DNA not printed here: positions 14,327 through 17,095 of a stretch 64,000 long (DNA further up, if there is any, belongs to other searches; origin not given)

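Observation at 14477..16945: CcmF heme lyase fused in-frame to a TlpA/CcmG-like thioredoxin domain (WCEPC)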

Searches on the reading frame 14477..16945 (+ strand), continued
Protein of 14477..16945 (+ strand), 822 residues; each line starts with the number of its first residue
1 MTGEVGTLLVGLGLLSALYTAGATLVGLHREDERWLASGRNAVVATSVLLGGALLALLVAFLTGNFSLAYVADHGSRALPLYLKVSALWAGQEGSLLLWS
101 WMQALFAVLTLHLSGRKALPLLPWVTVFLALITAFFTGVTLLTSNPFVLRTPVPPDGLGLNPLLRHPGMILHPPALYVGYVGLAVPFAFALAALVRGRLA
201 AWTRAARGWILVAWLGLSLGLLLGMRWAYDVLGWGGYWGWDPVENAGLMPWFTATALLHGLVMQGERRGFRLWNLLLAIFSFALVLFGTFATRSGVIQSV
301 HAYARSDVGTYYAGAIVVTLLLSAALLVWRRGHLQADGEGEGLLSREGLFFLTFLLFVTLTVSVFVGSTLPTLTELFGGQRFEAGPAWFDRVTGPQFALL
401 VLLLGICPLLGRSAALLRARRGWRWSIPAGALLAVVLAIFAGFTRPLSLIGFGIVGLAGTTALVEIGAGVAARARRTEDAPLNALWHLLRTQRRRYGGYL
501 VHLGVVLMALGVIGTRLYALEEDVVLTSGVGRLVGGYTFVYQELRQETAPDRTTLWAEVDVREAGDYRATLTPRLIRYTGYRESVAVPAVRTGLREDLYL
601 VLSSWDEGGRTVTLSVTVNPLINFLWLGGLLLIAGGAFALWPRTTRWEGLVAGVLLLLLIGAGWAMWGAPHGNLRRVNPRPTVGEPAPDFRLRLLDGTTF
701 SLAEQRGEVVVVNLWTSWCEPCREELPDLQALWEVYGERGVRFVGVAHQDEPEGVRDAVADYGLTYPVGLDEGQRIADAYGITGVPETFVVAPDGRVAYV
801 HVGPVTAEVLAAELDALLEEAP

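Call 7: find_homologous_proteins(query=window:14477-16945:+, max_evalue=1e-10)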
Query window:14477-16945:+ (822 aa): 7920 proteins with E <= 1e-10 among 8000 candidates; the best 120 are listed.
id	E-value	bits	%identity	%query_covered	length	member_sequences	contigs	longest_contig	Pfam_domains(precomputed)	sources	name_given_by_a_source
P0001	0.0e+0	1814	100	100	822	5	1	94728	PF16327.11,PF01578.26,PF00085.27,PF08534.17,PF13905.13,PF13098.14,PF00578.28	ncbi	-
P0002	0.0e+0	1121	63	100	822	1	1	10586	PF16327.11,PF01578.26,PF00085.27,PF08534.17,PF13905.13,PF13098.14,PF00578.28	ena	-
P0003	0.0e+0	1120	64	98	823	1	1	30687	PF16327.11,PF01578.26,PF08534.17,PF13905.13,PF00578.28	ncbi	-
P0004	0.0e+0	1111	63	100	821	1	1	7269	PF16327.11,PF01578.26,PF00085.27,PF08534.17,PF13905.13,PF13098.14,PF00578.28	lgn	-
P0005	0.0e+0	1110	60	100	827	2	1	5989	PF16327.11,PF01578.26,PF00085.27,PF08534.17,PF13905.13,PF13098.14,PF00578.28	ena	-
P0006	0.0e+0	1107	60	99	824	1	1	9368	PF16327.11,PF01578.26,PF00085.27,PF08534.17,PF13905.13,PF13098.14,PF00578.28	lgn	-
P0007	0.0e+0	1104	63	100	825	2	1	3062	PF16327.11,PF01578.26,PF00085.27,PF08534.17,PF13905.13,PF13098.14,PF00578.28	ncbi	-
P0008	0.0e+0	1104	60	99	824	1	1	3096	PF16327.11,PF01578.26,PF00085.27,PF08534.17,PF13905.13,PF13098.14,PF00578.28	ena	-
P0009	0.0e+0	1101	60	99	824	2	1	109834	PF16327.11,PF01578.26,PF00085.27,PF08534.17,PF13905.13,PF13098.14,PF00578.28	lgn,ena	-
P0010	0.0e+0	1099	61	100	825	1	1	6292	PF16327.11,PF01578.26,PF00085.27,PF08534.17,PF13905.13,PF13098.14,PF00578.28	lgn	-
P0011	0.0e+0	1096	61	100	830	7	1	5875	PF16327.11,PF01578.26,PF00085.27,PF08534.17,PF13905.13,PF13098.14,PF00578.28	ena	-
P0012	0.0e+0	1096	61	100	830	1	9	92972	PF16327.11,PF01578.26,PF00085.27,PF08534.17,PF13905.13,PF13098.14,PF00578.28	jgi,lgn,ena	jgi:cytochrome c-type biogenesis protein CcmF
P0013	0.0e+0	1095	61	99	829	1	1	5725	PF16327.11,PF01578.26,PF00085.27,PF08534.17,PF13905.13,PF13098.14,PF00578.28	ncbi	-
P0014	0.0e+0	1092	60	98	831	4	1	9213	PF16327.11,PF01578.26,PF00085.27,PF08534.17,PF13905.13,PF13098.14,PF00578.28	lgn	-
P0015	0.0e+0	1090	60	100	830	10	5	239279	PF16327.11,PF01578.26,PF00085.27,PF08534.17,PF13905.13,PF13098.14,PF00578.28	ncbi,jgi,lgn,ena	-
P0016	0.0e+0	1088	62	98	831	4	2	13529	PF16327.11,PF01578.26,PF00085.27,PF08534.17,PF13905.13,PF13098.14,PF00578.28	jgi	jgi:cytochrome c-type biogenesis protein CcmF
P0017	0.0e+0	1086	60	100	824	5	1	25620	PF16327.11,PF01578.26,PF00085.27,PF08534.17,PF13905.13,PF13098.14,PF00578.28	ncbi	-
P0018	0.0e+0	1084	61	98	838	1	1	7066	PF16327.11,PF01578.26,PF00085.27,PF08534.17,PF13905.13,PF13098.14,PF00578.28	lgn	-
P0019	0.0e+0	1083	60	100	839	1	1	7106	PF16327.11,PF01578.26,PF00085.27,PF08534.17,PF13905.13,PF13098.14,PF00578.28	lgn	-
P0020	0.0e+0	1083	60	99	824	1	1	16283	PF16327.11,PF01578.26,PF00085.27,PF08534.17,PF13905.13,PF13098.14,PF00578.28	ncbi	-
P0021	0.0e+0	1083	60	100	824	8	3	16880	PF16327.11,PF01578.26,PF08534.17,PF13905.13,PF13098.14,PF00578.28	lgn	-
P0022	0.0e+0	1083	60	100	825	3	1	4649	PF16327.11,PF01578.26,PF00085.27,PF08534.17,PF13905.13,PF13098.14,PF00578.28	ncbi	-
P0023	0.0e+0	1082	61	100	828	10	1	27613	PF16327.11,PF01578.26,PF00085.27,PF08534.17,PF13905.13,PF13098.14,PF00578.28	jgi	-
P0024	0.0e+0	1075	62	100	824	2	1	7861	PF16327.11,PF01578.26,PF08534.17,PF13905.13,PF00578.28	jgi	jgi:cytochrome c-type biogenesis protein CcmF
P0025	0.0e+0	1068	59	100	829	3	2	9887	PF16327.11,PF01578.26,PF00085.27,PF08534.17,PF13905.13,PF13098.14,PF00578.28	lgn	-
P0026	0.0e+0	1067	60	100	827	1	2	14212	PF16327.11,PF01578.26,PF00085.27,PF08534.17,PF13905.13,PF13098.14,PF00578.28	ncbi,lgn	-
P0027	0.0e+0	1066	60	100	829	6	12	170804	PF16327.11,PF01578.26,PF00085.27,PF08534.17,PF13905.13,PF13098.14,PF00578.28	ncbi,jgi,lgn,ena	-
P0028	0.0e+0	1062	61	100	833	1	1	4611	PF16327.11,PF01578.26,PF00085.27,PF08534.17,PF13905.13,PF13098.14,PF00578.28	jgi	jgi:cytochrome c-type biogenesis protein CcmF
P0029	0.0e+0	1057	59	100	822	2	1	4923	PF16327.11,PF01578.26,PF00085.27,PF08534.17,PF13905.13,PF13098.14,PF00578.28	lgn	-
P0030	0.0e+0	1056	60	100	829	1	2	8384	PF16327.11,PF01578.26,PF00085.27,PF08534.17,PF13905.13,PF13098.14,PF00578.28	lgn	-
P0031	0.0e+0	1055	58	100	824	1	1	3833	PF16327.11,PF01578.26,PF00085.27,PF08534.17,PF13905.13,PF13098.14,PF00578.28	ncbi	-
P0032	0.0e+0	1055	60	100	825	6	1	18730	PF16327.11,PF01578.26,PF00085.27,PF08534.17,PF13905.13,PF13098.14,PF00578.28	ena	-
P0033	0.0e+0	1054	57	100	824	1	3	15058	PF16327.11,PF01578.26,PF00085.27,PF08534.17,PF13905.13,PF13098.14,PF00578.28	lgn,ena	-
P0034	0.0e+0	1049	59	99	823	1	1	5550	PF16327.11,PF01578.26,PF00085.27,PF08534.17,PF13905.13,PF13098.14,PF00578.28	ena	-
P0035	0.0e+0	1049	60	100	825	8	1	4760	PF16327.11,PF01578.26,PF00085.27,PF08534.17,PF13905.13,PF13098.14,PF00578.28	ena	-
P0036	0.0e+0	1047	59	100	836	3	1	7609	PF16327.11,PF01578.26,PF00085.27,PF08534.17,PF13905.13,PF13098.14,PF00578.28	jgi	jgi:cytochrome c-type biogenesis protein CcmF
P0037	0.0e+0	1047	58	100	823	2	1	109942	PF16327.11,PF01578.26,PF00085.27,PF08534.17,PF13905.13,PF00578.28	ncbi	ncbi:MAG: cytochrome c-type biogenesis CcmF C-terminal domain-containing protein [Anaerolineae bacte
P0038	0.0e+0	1046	60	98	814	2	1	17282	PF16327.11,PF01578.26,PF00085.27,PF08534.17,PF13905.13,PF13098.14,PF00578.28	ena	-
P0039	0.0e+0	1042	60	100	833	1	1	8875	PF16327.11,PF01578.26,PF00085.27,PF08534.17,PF13905.13,PF13098.14,PF00578.28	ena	-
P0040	0.0e+0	1041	61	100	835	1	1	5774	PF16327.11,PF01578.26,PF00085.27,PF08534.17,PF13905.13,PF13098.14,PF00578.28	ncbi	-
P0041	0.0e+0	1040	61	92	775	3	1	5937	PF16327.11,PF01578.26,PF00085.27,PF08534.17,PF13905.13,PF13098.14,PF00578.28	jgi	jgi:cytochrome c-type biogenesis protein CcmF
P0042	0.0e+0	1039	59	97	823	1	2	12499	PF16327.11,PF01578.26,PF00085.27,PF08534.17,PF13905.13,PF13098.14,PF00578.28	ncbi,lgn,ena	-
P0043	0.0e+0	1037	60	100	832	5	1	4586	PF16327.11,PF01578.26,PF00085.27,PF08534.17,PF13905.13,PF13098.14,PF00578.28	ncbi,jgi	jgi:cytochrome c-type biogenesis protein CcmF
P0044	0.0e+0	1036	59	100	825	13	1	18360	PF16327.11,PF01578.26,PF00085.27,PF08534.17,PF13905.13,PF13098.14,PF00578.28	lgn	-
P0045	0.0e+0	1036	59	100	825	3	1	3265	PF16327.11,PF01578.26,PF00085.27,PF08534.17,PF13905.13,PF13098.14,PF00578.28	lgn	-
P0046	0.0e+0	1032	60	98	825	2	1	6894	PF16327.11,PF01578.26,PF00085.27,PF08534.17,PF13905.13,PF13098.14,PF00578.28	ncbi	-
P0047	0.0e+0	1032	59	100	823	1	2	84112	PF16327.11,PF01578.26,PF00085.27,PF08534.17,PF13905.13,PF13098.14,PF00578.28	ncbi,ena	-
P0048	0.0e+0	1031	59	100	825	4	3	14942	PF16327.11,PF01578.26,PF00085.27,PF08534.17,PF13905.13,PF13098.14,PF00578.28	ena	-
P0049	0.0e+0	1030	55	100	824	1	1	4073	PF16327.11,PF01578.26,PF00085.27,PF08534.17,PF13905.13,PF13098.14,PF00578.28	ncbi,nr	ncbi:MAG: cytochrome c-type biogenesis CcmF C-terminal domain-containing protein [Anaerolineae bacte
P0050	0.0e+0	1024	57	100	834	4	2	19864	PF16327.11,PF01578.26,PF00085.27,PF08534.17,PF13905.13,PF13098.14,PF00578.28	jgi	jgi:cytochrome c-type biogenesis protein CcmF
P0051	0.0e+0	1023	59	100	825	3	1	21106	PF16327.11,PF01578.26,PF00085.27,PF08534.17,PF13905.13,PF13098.14,PF00578.28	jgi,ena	-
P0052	0.0e+0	1023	62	97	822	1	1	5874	PF16327.11,PF01578.26,PF00085.27,PF08534.17,PF13905.13,PF13098.14,PF00578.28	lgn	-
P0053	0.0e+0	1023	60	100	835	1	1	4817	PF16327.11,PF01578.26,PF00085.27,PF08534.17,PF13905.13,PF13098.14,PF00578.28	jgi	jgi:cytochrome c-type biogenesis protein CcmF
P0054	0.0e+0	1022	59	100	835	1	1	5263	PF16327.11,PF01578.26,PF08534.17,PF13905.13,PF00578.28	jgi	jgi:cytochrome c-type biogenesis protein CcmF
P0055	0.0e+0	1022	59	100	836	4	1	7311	PF16327.11,PF01578.26,PF00085.27,PF08534.17,PF13905.13,PF13098.14,PF00578.28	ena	-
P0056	0.0e+0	1022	60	100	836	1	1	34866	PF16327.11,PF01578.26,PF00085.27,PF08534.17,PF13905.13,PF13098.14,PF00578.28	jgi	-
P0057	0.0e+0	1020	58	100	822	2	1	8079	PF16327.11,PF01578.26,PF00085.27,PF08534.17,PF13905.13,PF13098.14,PF00578.28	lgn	-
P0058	0.0e+0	1017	59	100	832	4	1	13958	PF16327.11,PF01578.26,PF00085.27,PF08534.17,PF13905.13,PF13098.14,PF00578.28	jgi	-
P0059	0.0e+0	1015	58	100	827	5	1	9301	PF16327.11,PF01578.26,PF00085.27,PF08534.17,PF13905.13,PF13098.14,PF00578.28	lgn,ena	-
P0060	0.0e+0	1014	58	100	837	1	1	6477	PF16327.11,PF01578.26,PF00085.27,PF08534.17,PF13905.13,PF13098.14,PF00578.28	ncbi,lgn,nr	ncbi:MAG: cytochrome c biogenesis protein CcsA [Anaerolineae bacterium]|nr:cytochrome c biogenesis p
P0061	0.0e+0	1014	61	100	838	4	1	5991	PF16327.11,PF01578.26,PF00085.27,PF08534.17,PF13905.13,PF13098.14,PF00578.28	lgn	-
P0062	0.0e+0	1013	57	100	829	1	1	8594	PF16327.11,PF01578.26,PF00085.27,PF08534.17,PF13905.13,PF13098.14,PF00578.28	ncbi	-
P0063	0.0e+0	1011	59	98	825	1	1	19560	PF16327.11,PF01578.26,PF00085.27,PF08534.17,PF13905.13,PF13098.14,PF00578.28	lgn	-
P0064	3.8e-298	1010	59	100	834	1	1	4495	PF16327.11,PF01578.26,PF00085.27,PF08534.17,PF13905.13,PF13098.14,PF00578.28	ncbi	-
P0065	4.0e-297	1006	57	100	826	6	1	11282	PF16327.11,PF01578.26,PF00085.27,PF08534.17,PF13905.13,PF13098.14,PF00578.28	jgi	-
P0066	4.3e-297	1006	60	100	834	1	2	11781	PF16327.11,PF01578.26,PF00085.27,PF08534.17,PF13905.13,PF13098.14,PF00578.28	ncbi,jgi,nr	ncbi:MAG: cytochrome c-type biogenesis CcmF C-terminal domain-containing protein [Anaerolineae bacte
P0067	1.2e-296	1005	58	100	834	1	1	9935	PF16327.11,PF01578.26,PF00085.27,PF08534.17,PF13905.13,PF13098.14,PF00578.28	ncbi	-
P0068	1.5e-296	1004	60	100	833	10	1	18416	PF16327.11,PF01578.26,PF00085.27,PF08534.17,PF13905.13,PF13098.14,PF00578.28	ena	-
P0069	7.0e-296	1002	57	100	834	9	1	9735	PF16327.11,PF01578.26,PF00085.27,PF08534.17,PF13905.13,PF13098.14,PF00578.28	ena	-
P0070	1.4e-295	1001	59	100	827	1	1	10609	PF16327.11,PF01578.26,PF00085.27,PF08534.17,PF13905.13,PF13098.14,PF00578.28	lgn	-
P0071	1.7e-295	1001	58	100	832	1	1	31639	PF16327.11,PF01578.26,PF00085.27,PF08534.17,PF13905.13,PF13098.14,PF00578.28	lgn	-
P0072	2.0e-295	1001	58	100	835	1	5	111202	PF16327.11,PF01578.26,PF00085.27,PF08534.17,PF13905.13,PF13098.14,PF00578.28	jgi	-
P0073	4.3e-295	999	58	99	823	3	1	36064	PF16327.11,PF01578.26,PF00085.27,PF08534.17,PF13905.13,PF13098.14,PF00578.28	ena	-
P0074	1.3e-294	998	57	100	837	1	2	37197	PF16327.11,PF01578.26,PF00085.27,PF08534.17,PF13905.13,PF13098.14,PF00578.28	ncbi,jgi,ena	jgi:cytochrome c-type biogenesis protein CcmF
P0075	1.4e-294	998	57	100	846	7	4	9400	PF16327.11,PF01578.26,PF00085.27,PF08534.17,PF13905.13,PF13098.14,PF00578.28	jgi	jgi:cytochrome c-type biogenesis protein CcmF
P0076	2.5e-294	997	56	100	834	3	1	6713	PF16327.11,PF01578.26,PF00085.27,PF08534.17,PF13905.13,PF13098.14,PF00578.28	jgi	jgi:cytochrome c-type biogenesis protein CcmF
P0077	2.9e-294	997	58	100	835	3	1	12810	PF16327.11,PF01578.26,PF00085.27,PF08534.17,PF13905.13,PF13098.14,PF00578.28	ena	-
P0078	3.6e-294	996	58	100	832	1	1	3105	PF16327.11,PF01578.26,PF00085.27,PF08534.17,PF13905.13,PF13098.14,PF00578.28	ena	-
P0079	3.7e-294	996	57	100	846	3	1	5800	PF16327.11,PF01578.26,PF00085.27,PF08534.17,PF13905.13,PF00578.28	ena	-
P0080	4.6e-294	996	57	100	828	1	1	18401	PF16327.11,PF01578.26,PF00085.27,PF08534.17,PF13905.13,PF13098.14,PF00578.28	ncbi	ncbi:MAG: cytochrome c-type biogenesis CcmF C-terminal domain-containing protein [Anaerolineae bacte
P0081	5.4e-294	996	58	100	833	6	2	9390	PF16327.11,PF01578.26,PF00085.27,PF08534.17,PF13905.13,PF13098.14,PF00578.28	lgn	-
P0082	9.8e-294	995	57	96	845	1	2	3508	PF16327.11,PF01578.26,PF00085.27,PF08534.17,PF13905.13,PF13098.14,PF00578.28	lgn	-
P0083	1.7e-293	994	59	100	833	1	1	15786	PF16327.11,PF01578.26,PF00085.27,PF08534.17,PF13905.13,PF13098.14,PF00578.28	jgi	jgi:cytochrome c-type biogenesis protein CcmF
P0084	5.6e-293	992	57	100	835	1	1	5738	PF16327.11,PF01578.26,PF00085.27,PF08534.17,PF13905.13,PF13098.14,PF00578.28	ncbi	-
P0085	9.9e-293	992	59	100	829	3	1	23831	PF16327.11,PF01578.26,PF00085.27,PF08534.17,PF13905.13,PF13098.14,PF00578.28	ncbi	-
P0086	2.6e-292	990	56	100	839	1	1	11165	PF16327.11,PF01578.26,PF00085.27,PF08534.17,PF13905.13,PF13098.14,PF00578.28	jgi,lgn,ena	-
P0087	2.6e-292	990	57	100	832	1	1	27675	PF16327.11,PF01578.26,PF00085.27,PF08534.17,PF13905.13,PF13098.14,PF00578.28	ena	-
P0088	1.4e-291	988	57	100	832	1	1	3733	PF16327.11,PF01578.26,PF08534.17,PF13905.13,PF13098.14,PF00578.28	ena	-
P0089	1.8e-291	987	57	100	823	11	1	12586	PF16327.11,PF01578.26,PF00085.27,PF08534.17,PF13905.13,PF13098.14,PF00578.28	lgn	-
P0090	4.1e-291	986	57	100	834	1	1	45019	PF16327.11,PF01578.26,PF00085.27,PF08534.17,PF13905.13,PF13098.14,PF00578.28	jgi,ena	-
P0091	6.0e-291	986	58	100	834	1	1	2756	PF16327.11,PF01578.26,PF00085.27,PF08534.17,PF13905.13,PF13098.14,PF00578.28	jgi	jgi:cytochrome c-type biogenesis protein CcmF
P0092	2.2e-290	984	57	100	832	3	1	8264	PF16327.11,PF01578.26,PF08534.17,PF13905.13,PF13098.14,PF00578.28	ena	-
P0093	5.9e-290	982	58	100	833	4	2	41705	PF16327.11,PF01578.26,PF00085.27,PF08534.17,PF13905.13,PF13098.14,PF00578.28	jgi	-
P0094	6.1e-290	982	57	100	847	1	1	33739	PF16327.11,PF01578.26,PF00085.27,PF08534.17,PF13905.13,PF13098.14,PF00578.28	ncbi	-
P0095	7.1e-290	982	58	100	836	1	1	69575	PF16327.11,PF01578.26,PF08534.17,PF13905.13,PF00578.28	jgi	-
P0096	1.2e-289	981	57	100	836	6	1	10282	PF16327.11,PF01578.26,PF00085.27,PF08534.17,PF13905.13,PF13098.14,PF00578.28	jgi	-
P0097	4.2e-289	980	58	100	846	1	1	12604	PF16327.11,PF01578.26,PF08534.17,PF13905.13,PF13098.14,PF00578.28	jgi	-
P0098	6.8e-289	979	58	100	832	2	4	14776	PF16327.11,PF01578.26,PF00085.27,PF08534.17,PF13905.13,PF13098.14,PF00578.28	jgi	jgi:cytochrome c-type biogenesis protein CcmF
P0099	8.5e-289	979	58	96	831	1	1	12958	PF16327.11,PF01578.26,PF00085.27,PF08534.17,PF13905.13,PF13098.14,PF00578.28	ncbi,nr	ncbi:MAG: cytochrome c biogenesis protein CcsA [Anaerolineae bacterium]|nr:cytochrome c biogenesis p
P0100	9.1e-289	978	57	100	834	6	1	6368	PF16327.11,PF01578.26,PF00085.27,PF08534.17,PF13905.13,PF13098.14,PF00578.28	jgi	jgi:cytochrome c-type biogenesis protein CcmF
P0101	9.1e-289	978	58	100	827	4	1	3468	PF16327.11,PF01578.26,PF00085.27,PF08534.17,PF13905.13,PF13098.14,PF00578.28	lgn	-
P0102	1.2e-288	978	56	100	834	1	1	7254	PF16327.11,PF01578.26,PF00085.27,PF08534.17,PF13905.13,PF00578.28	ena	-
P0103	9.4e-288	975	58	96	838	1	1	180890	PF16327.11,PF01578.26,PF00085.27,PF08534.17,PF13905.13,PF13098.14,PF00578.28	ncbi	-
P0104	1.2e-287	975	57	100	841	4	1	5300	PF16327.11,PF01578.26,PF00085.27,PF08534.17,PF13905.13,PF13098.14,PF00578.28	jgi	jgi:cytochrome c-type biogenesis protein CcmF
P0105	1.3e-287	975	58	100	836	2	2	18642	PF16327.11,PF01578.26,PF00085.27,PF08534.17,PF13905.13,PF13098.14,PF00578.28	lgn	-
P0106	1.4e-287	975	58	100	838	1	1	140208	PF16327.11,PF01578.26,PF00085.27,PF08534.17,PF13905.13,PF13098.14,PF00578.28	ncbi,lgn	-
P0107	1.7e-287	974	57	100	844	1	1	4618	PF16327.11,PF01578.26,PF08534.17,PF13905.13,PF13098.14,PF00578.28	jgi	jgi:cytochrome c-type biogenesis protein CcmF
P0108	6.2e-287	972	57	98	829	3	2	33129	PF16327.11,PF01578.26,PF00085.27,PF08534.17,PF13905.13,PF13098.14,PF00578.28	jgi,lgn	jgi:cytochrome c-type biogenesis protein CcmF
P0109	9.3e-287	972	57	100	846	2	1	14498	PF16327.11,PF01578.26,PF08534.17,PF13905.13,PF00578.28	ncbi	-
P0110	1.4e-286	971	57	100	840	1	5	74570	PF16327.11,PF01578.26,PF00085.27,PF08534.17,PF13905.13,PF13098.14,PF00578.28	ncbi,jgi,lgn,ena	-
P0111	1.5e-286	971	55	100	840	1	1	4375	PF16327.11,PF01578.26,PF00085.27,PF08534.17,PF13905.13,PF13098.14,PF00578.28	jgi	jgi:cytochrome c-type biogenesis protein CcmF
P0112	1.7e-286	971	59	100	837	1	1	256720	PF16327.11,PF01578.26,PF00085.27,PF08534.17,PF13905.13,PF13098.14,PF00578.28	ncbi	-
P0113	3.9e-286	970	55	100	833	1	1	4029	PF16327.11,PF01578.26,PF00085.27,PF08534.17,PF13905.13,PF13098.14,PF00578.28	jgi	jgi:cytochrome c-type biogenesis protein CcmF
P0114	6.3e-286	969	58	96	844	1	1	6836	PF16327.11,PF01578.26,PF08534.17,PF13905.13,PF13098.14,PF00578.28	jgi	jgi:cytochrome c-type biogenesis protein CcmF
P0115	7.6e-286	969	56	100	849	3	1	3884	PF16327.11,PF01578.26,PF00085.27,PF08534.17,PF13905.13,PF00578.28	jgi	jgi:cytochrome c-type biogenesis protein CcmF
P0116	3.1e-285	967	56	100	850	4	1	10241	PF16327.11,PF01578.26,PF00085.27,PF08534.17,PF13905.13,PF13098.14,PF00578.28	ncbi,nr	ncbi:MAG TPA: cytochrome c biogenesis protein CcsA [Thermoflexia bacterium]|nr:cytochrome c biogenes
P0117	4.0e-285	966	57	100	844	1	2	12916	PF16327.11,PF01578.26,PF08534.17,PF13905.13,PF00578.28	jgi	jgi:cytochrome c-type biogenesis protein CcmF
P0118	5.0e-285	966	56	100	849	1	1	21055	PF16327.11,PF01578.26,PF00085.27,PF08534.17,PF13905.13,PF13098.14,PF00578.28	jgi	-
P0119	5.6e-285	966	56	100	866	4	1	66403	PF16327.11,PF01578.26,PF00085.27,PF08534.17,PF13905.13,PF00578.28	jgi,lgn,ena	-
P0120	5.7e-285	966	57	99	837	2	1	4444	PF16327.11,PF01578.26,PF00085.27,PF08534.17,PF13905.13,PF13098.14,PF00578.28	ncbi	-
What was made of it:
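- Checked: 120 of the 120 best homologs (814-866 aa, apart from one 775-aa entry covering 92% of the query) carry both the CcmF and the thioredoxin Pfam domains (call 7).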

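Call 8: find_encoding_contigs(protein=P0001, flank=10000, max_places=3)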
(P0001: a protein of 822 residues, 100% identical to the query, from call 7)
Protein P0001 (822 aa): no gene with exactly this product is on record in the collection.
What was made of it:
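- Tried and rejected: An exact-sequence look-up of the 822-aa product found no contig (call 8).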
